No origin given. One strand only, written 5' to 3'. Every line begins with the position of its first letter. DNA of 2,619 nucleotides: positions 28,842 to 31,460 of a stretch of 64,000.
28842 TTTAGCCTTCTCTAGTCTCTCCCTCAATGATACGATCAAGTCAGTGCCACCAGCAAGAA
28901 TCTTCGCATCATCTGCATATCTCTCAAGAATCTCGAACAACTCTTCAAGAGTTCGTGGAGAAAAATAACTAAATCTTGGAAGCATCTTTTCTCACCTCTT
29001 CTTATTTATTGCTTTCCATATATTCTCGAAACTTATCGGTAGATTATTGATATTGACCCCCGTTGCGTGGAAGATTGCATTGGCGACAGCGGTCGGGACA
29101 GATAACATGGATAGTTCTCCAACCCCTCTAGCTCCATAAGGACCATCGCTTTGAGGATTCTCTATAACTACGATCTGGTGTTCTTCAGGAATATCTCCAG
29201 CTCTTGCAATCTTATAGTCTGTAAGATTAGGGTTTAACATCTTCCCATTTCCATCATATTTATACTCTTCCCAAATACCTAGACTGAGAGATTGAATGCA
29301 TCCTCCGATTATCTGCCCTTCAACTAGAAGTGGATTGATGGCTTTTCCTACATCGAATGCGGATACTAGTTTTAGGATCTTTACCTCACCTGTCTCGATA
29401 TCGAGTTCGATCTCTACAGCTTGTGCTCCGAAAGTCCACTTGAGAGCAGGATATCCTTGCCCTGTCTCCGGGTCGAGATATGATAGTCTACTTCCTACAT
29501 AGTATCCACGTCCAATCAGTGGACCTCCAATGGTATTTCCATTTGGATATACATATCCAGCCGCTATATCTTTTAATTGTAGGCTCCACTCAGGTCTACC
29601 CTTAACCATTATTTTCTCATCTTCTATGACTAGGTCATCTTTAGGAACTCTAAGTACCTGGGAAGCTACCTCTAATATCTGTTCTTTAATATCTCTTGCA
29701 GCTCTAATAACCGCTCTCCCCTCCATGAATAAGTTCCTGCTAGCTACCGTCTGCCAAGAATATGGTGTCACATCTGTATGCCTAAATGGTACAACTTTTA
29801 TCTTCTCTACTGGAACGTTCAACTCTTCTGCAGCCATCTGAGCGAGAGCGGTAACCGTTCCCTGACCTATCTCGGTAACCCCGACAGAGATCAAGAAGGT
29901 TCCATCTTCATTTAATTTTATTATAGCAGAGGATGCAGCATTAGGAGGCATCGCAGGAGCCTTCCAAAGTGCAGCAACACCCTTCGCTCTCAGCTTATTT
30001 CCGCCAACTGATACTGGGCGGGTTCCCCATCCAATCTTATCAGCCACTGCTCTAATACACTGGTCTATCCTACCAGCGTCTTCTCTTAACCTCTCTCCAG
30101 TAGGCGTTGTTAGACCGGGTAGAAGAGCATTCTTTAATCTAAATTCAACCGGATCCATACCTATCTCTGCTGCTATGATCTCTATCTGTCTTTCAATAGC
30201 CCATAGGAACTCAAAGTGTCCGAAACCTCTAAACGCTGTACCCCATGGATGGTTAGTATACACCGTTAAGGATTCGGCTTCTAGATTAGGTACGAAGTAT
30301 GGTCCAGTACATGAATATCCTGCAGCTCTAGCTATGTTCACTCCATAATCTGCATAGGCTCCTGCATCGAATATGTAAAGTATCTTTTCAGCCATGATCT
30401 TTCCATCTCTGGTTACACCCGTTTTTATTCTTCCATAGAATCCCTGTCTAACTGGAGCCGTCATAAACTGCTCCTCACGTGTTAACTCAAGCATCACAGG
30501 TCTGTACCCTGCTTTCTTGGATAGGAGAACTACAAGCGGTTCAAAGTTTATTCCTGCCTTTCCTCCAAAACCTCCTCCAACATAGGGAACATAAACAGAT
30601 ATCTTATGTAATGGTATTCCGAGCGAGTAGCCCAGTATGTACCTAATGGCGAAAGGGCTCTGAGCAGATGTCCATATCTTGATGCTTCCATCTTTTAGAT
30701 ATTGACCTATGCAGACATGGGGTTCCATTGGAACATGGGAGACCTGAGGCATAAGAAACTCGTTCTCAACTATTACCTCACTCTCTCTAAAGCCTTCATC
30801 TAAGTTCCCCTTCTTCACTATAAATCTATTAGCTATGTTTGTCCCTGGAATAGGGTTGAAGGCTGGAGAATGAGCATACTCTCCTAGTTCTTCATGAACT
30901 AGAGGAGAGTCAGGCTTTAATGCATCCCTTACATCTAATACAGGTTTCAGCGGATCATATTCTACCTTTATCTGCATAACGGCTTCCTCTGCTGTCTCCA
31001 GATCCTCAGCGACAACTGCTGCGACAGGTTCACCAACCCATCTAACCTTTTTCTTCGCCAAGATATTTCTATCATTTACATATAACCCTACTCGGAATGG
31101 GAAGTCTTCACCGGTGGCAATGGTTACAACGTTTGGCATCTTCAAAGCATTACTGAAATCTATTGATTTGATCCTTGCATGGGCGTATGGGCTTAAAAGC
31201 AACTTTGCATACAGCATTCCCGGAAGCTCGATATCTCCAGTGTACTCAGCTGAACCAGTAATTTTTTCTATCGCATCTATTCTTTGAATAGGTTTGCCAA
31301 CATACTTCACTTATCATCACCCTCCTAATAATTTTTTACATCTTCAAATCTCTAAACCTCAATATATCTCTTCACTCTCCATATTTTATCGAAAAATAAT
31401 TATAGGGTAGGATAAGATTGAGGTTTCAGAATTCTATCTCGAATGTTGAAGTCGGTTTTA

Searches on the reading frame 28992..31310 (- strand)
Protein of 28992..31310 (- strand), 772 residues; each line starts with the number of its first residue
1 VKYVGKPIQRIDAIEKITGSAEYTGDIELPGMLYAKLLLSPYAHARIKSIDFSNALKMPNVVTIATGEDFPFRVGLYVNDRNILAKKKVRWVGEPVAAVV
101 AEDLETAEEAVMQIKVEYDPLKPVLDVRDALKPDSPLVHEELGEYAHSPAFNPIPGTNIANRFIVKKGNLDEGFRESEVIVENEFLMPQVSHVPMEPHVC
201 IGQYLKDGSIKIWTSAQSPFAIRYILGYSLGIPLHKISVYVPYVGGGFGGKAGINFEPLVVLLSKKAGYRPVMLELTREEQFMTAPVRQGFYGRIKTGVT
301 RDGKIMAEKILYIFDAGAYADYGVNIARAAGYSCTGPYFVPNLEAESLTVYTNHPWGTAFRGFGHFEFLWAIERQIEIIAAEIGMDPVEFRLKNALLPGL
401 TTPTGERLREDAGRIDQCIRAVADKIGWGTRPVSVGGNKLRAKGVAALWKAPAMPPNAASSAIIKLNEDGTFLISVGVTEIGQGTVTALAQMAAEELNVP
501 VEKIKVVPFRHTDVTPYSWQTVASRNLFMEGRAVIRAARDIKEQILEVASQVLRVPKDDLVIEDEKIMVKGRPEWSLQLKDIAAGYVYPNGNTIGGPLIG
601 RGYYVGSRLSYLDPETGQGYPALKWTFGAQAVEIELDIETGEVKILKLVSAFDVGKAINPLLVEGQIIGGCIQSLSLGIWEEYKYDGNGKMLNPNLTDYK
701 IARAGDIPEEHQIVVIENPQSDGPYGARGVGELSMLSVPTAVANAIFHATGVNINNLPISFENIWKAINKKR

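Call 7: search_protein_families(library=pfam, proteins=[window:28992-31310:-])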
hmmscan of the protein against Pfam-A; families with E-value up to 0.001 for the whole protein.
window:28992-31310:- (772 aa): 3 families
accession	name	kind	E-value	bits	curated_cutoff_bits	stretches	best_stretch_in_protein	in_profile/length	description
PF20256.3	MoCoBD_2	-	5.5e-77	259.5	27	1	438-708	22-283/283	Molybdopterin cofactor-binding domain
PF02738.23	MoCoBD_1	-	1.4e-74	250.8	27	1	160-395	10-244/244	Molybdopterin cofactor-binding domain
PF01315.27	Ald_Xan_dh_C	-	1.5e-30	106.2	31.3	1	18-122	1-110/110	Aldehyde oxidase and xanthine dehydrogenase, a/b hammerhead domain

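Call 31: search_protein_families(library=ncbifam, proteins=[window:28992-31310:-], max_evalue=1e-10)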
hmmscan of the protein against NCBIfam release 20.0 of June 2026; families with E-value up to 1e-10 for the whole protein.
window:28992-31310:- (772 aa): 13 families
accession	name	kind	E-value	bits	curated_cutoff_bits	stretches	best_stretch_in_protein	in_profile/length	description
NF043082.1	XdhA_XDHase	equivalog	4.3e-170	567.4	780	1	4-770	1-754/758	xanthine dehydrogenase subunit XdhA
NF007426.0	PRK09970.1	equivalog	9e-158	526.6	916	1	2-768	4-755/761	xanthine dehydrogenase molybdenum-binding subunit XdhA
TIGR03194.1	4hydrxCoA_A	equivalog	2.7e-153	512.1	994.55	1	9-767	2-745/746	4-hydroxybenzoyl-CoA reductase subunit alpha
TIGR03196.1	pucD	equivalog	2.8e-134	449.3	783.65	1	4-764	3-754/763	xanthine dehydrogenase subunit D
NF041018.1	glyceraldDH_alpha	equivalog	1.2e-131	440.5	790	1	2-765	1-741/741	glyceraldehyde dehydrogenase subunit alpha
NF040766.1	CODH_aero_grp5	exception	8.9e-110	368.1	950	2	2-583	3-591/785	aerobic carbon-monoxide dehydrogenase large subunit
TIGR03311.1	Se_dep_XDH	equivalog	3.3e-107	359.6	830.45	2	4-546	162-679/848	selenium-dependent xanthine dehydrogenase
NF045668.1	pterin_aldehy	equivalog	7.3e-105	351.9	1100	1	4-768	175-904/905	molybdopterin-dependent aldehyde oxidoreductase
TIGR02416.1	CO_dehy_Mo_lg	equivalog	1.2e-101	341.2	991.15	2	17-427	6-427/770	aerobic carbon-monoxide dehydrogenase large subunit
TIGR02965.1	xanthine_xdhB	equivalog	1.5e-94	317.7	849.5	2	12-395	9-375/758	xanthine dehydrogenase molybdopterin binding subunit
TIGR03313.1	Se_sel_red_Mo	hypoth_equivalog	8.9e-91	305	1101.9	2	155-770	349-951/951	molybdopterin-dependent oxidoreductase Mo/Fe-S-binding subunit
NF041671.1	peri_hyde_PaoC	equivalog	1.1e-88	298.4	1180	2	1-506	15-496/735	aldehyde oxidoreductase molybdenum-binding subunit PaoC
TIGR02969.1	mam_aldehyde_ox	subfamily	1.3e-64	218.3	1912.3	1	4-747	576-1276/1330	aldehyde oxidase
